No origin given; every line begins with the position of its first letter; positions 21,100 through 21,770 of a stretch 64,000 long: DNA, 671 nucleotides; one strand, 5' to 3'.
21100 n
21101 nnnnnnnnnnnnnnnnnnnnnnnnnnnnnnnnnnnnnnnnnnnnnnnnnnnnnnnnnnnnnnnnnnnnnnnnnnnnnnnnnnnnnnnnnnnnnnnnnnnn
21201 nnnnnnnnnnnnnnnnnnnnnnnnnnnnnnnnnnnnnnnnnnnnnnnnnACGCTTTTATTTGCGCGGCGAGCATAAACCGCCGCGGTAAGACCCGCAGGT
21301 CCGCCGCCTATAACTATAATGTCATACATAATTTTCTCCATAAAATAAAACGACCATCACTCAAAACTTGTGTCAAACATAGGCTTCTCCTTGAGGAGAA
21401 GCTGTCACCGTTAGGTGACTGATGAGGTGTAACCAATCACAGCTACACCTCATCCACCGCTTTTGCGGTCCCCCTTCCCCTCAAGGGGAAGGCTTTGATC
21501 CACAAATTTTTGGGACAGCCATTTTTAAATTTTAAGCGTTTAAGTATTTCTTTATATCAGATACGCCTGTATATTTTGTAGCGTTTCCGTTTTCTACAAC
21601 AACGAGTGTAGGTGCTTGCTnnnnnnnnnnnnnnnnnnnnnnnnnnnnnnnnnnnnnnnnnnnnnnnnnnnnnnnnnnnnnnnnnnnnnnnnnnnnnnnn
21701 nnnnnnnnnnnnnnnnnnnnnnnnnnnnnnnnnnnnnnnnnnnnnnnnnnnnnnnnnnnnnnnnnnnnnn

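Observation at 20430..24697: Class III RNR fused to a CPxC redoxin domain and followed by a TrxR-like reductase that lacks the NADPH-phosphate motif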

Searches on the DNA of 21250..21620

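Call 83: search_rna_families(source=window, start=21250, end=21620, threshold=evalue, max_evalue=10)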
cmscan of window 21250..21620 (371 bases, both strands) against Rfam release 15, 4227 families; matches with E-value up to 10: 12.
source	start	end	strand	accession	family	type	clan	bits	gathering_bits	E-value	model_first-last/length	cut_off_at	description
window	21460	21496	-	RF01370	CRISPR-DR57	Gene; CRISPR;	-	18.1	39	0.21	1-37/37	no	CRISPR RNA direct repeat element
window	21574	21602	-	RF03339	mir-3047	Gene; miRNA;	-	17.5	53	0.93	16-44/61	no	mir-3047 microRNA precursor family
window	21381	21429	+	RF01762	whalefall-1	Gene; sRNA;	-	17.1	37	0.069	1-56/56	no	Whalefall-1 RNA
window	21357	21438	-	RF02620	BSnc119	Gene; sRNA;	-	17.1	115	1.3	1-90/90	no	Brucella sRNA 119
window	21469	21503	+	RF01370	CRISPR-DR57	Gene; CRISPR;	-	15.4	39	1.4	1-37/37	no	CRISPR RNA direct repeat element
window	21505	21608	-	RF01644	ceN59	Gene; snRNA; snoRNA; HACA-box;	-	15.3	50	6.3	1-137/137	no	Caenorhabditis snoRNA ceN59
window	21462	21493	-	RF01347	CRISPR-DR37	Gene; CRISPR;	-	15.3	40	7.5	1-35/35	no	CRISPR RNA direct repeat element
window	21512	21589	-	RF01302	snoU36a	Gene; snRNA; snoRNA; CD-box;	CL00051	14.4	45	5.5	1-90/90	no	SnoRNA U36a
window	21414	21461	+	RF04295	mir-329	Gene; miRNA;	CL00149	13.7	76.8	5.8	1-80/80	no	mir-329 microRNA precursor family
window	21395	21448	-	RF01890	lincRNA-p21_2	Gene; lncRNA;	-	12.6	70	7.7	1-52/52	no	LincRNA-p21 conserved region 2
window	21377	21447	-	RF00190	SNORA16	Gene; snRNA; snoRNA; HACA-box;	CL00021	11.8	35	7.6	1-135/135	no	Small nucleolar RNA SNORA16B/SNORA16A family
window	21421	21487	+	RF02763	IsrM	Gene; sRNA;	-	9.6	376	1.8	138-204/329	no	IsrM sRNA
